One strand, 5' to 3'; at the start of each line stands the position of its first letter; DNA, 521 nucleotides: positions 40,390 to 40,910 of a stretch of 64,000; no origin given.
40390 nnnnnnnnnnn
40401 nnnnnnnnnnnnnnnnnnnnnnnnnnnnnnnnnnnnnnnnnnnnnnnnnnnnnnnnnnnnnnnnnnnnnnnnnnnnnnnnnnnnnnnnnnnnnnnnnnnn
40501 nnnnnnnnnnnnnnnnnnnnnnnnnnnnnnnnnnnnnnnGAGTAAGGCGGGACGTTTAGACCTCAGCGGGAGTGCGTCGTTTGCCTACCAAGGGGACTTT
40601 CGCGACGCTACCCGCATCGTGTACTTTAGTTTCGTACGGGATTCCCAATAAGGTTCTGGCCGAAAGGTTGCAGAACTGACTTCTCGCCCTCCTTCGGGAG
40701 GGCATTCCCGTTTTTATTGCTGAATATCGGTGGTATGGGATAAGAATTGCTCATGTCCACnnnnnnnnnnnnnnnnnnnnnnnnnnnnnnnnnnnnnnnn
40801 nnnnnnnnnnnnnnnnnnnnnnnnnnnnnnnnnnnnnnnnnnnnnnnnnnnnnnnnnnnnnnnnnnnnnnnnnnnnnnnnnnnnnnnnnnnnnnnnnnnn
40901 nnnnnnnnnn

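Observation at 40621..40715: Predicted tracrRNA upstream of cas9 fixes the crRNA strand as minus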

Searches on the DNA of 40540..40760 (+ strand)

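Call 56: build_rna_model(alignment_id=A3)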
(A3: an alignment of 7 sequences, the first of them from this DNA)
Model R1 built from alignment A3 (7 sequences, 99 columns); structure: RNAalifold consensus.
model positions 82; base pairs 24; branch points 1; effective number of sequences 1.84; information 0.691 bits per position. Calibrated on 0.2 Mb of random sequence (short: E-values are rough).
structure used (alignment columns):
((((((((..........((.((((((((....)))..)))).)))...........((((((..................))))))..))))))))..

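Call 57: search_with_rna_model(model_id=R1, sources=[window, L001, L002, L003, L004, L005, L006, L007, L008, L009, L010, L011, L012, L013, L015, L016, L017, L018, L019, L020, L021, L022, L023, L024, L025, L026, L027, L028, L029, L030, L031, L032, L034, L035, L036, L037, L038, L039, L040, L041, L042, L043, L044, L045, L046, L048, L049, L050, L051, L052, L053, L054, L055, L056, L057, L059, L060, L061, L062, L063, L064, L065, L066, L067, L068, L070, L071, L072, L073, L074, L075, L076, L077, L078, L080, L081, L082, L085, L088], max_evalue=1, make_alignment=true)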
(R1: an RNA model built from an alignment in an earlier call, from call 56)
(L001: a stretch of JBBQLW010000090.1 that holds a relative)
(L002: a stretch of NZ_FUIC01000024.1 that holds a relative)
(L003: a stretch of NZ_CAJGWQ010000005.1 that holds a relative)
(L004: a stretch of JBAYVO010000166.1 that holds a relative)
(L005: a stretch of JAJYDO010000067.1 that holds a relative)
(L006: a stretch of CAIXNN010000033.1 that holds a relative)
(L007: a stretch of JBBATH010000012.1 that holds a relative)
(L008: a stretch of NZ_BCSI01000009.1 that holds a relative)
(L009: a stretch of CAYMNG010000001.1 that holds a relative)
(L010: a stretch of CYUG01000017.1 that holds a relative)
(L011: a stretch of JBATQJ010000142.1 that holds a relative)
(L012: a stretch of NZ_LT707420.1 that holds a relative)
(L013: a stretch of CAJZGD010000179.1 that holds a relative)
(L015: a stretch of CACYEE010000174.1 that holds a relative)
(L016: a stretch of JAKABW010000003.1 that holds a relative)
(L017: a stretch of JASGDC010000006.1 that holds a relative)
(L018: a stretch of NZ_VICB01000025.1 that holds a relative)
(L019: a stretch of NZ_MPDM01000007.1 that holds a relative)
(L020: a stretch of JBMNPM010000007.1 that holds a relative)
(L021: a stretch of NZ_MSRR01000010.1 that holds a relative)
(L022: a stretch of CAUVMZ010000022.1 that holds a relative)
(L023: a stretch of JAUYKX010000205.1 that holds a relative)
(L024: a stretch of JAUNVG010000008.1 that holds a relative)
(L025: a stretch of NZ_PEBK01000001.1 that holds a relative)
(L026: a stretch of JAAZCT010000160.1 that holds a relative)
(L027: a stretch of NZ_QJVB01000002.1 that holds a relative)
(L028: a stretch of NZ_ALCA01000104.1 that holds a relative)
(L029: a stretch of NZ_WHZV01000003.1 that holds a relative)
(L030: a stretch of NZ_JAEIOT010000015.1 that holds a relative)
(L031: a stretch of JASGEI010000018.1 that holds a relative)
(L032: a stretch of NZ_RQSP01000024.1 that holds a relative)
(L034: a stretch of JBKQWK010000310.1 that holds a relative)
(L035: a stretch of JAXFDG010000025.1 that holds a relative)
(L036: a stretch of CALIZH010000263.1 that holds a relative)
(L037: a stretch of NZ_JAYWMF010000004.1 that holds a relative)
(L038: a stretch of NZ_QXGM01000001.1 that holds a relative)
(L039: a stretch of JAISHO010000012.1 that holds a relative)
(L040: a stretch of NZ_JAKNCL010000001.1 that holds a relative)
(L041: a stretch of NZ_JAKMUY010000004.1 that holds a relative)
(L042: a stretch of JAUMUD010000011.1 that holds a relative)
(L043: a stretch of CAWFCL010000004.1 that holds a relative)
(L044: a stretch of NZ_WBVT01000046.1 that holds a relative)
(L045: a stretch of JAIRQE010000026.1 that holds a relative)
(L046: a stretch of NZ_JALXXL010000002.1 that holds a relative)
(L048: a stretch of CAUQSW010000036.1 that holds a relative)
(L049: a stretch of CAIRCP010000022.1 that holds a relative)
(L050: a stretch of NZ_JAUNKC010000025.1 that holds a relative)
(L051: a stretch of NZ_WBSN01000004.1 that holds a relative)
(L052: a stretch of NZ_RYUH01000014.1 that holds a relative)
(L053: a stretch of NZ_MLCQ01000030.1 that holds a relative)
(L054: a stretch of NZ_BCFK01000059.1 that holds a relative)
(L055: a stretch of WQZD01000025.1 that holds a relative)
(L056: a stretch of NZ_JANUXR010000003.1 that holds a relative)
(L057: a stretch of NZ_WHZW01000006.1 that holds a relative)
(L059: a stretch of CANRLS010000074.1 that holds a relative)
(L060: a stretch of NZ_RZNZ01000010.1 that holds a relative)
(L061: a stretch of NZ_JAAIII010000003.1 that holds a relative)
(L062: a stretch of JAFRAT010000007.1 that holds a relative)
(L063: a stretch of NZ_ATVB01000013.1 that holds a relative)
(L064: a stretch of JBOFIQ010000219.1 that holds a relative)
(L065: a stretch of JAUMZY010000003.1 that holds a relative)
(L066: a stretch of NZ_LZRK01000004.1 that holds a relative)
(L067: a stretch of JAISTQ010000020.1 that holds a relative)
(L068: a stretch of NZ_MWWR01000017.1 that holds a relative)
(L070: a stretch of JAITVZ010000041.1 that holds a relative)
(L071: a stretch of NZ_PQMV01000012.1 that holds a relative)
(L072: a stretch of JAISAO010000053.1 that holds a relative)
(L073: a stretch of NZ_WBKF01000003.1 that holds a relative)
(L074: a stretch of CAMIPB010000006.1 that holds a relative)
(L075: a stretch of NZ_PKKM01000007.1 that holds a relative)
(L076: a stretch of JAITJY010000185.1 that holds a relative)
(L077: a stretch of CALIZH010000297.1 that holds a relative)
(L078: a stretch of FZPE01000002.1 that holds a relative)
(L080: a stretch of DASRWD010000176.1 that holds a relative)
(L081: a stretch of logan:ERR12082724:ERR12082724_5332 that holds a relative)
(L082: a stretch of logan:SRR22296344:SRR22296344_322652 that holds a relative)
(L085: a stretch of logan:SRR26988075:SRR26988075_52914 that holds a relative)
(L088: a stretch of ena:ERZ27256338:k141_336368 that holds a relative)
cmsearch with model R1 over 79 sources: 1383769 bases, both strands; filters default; matches with E-value up to 1: 20.
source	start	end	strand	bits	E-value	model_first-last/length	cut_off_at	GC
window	40634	40715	+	91.5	1.3e-20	1-82/82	no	0.54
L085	3151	3233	+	91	1.8e-20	1-82/82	no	0.59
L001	2739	2822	+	90.6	2.3e-20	1-82/82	no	0.6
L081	1983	2064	+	88.3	9.1e-20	1-82/82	no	0.59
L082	611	693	+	86.2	3.4e-19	1-82/82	no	0.51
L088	8376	8471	+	83.3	2.1e-18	1-82/82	no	0.6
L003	9842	9920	+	76.2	1.6e-16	1-82/82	no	0.58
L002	9826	9921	+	74.2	5.5e-16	1-82/82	no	0.54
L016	9828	9898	+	35.4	1.4e-05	1-82/82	no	0.49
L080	624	694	+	34.8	1.9e-05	1-82/82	no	0.61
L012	9800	9866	+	33.9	3.5e-05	1-82/82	no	0.52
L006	323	404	+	30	0.00037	1-82/82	no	0.55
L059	902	981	+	29.9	0.0004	1-82/82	no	0.55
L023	160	238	+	28.7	0.00087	1-82/82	no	0.62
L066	9822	9903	+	27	0.0024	1-82/82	no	0.48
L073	9790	9872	+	24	0.015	1-82/82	no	0.55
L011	9821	9901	+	21.4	0.075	1-82/82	no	0.53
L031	9779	9860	+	21.2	0.087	1-82/82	no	0.37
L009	9799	9878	+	19.9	0.2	1-82/82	no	0.61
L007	9841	9923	+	18.5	0.47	1-82/82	no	0.52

Alignment A4: 20 matches aligned to the model, 117 columns, each read 5' to 3' on its own strand. Consensus structure (alignment columns), stored with it:
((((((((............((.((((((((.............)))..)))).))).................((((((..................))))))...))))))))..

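Call 65: search_rna_families(source=window, start=40540, end=40760, threshold=evalue, max_evalue=10)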
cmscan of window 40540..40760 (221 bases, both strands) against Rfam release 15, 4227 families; matches with E-value up to 10: 4.
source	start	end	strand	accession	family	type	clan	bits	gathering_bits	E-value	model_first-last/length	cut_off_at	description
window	40679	40706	-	RF01537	TB11Cs2H1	Gene; snRNA; snoRNA; HACA-box;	-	15.4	40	1.3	1-70/70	no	Trypanosomatid snoRNA TB11Cs2H1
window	40659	40748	-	RF01880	Xist_exon1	Gene; lncRNA;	-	15.3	50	0.04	1-85/85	no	X-chromosome inactivation gene exon 1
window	40629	40709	+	RF02766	Ysr49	Gene; sRNA;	-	14.1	95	1.7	1-124/124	no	Yersinia sRNA 49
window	40687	40702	+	RF01762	whalefall-1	Gene; sRNA;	-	12.3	37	1.4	5-20/56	no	Whalefall-1 RNA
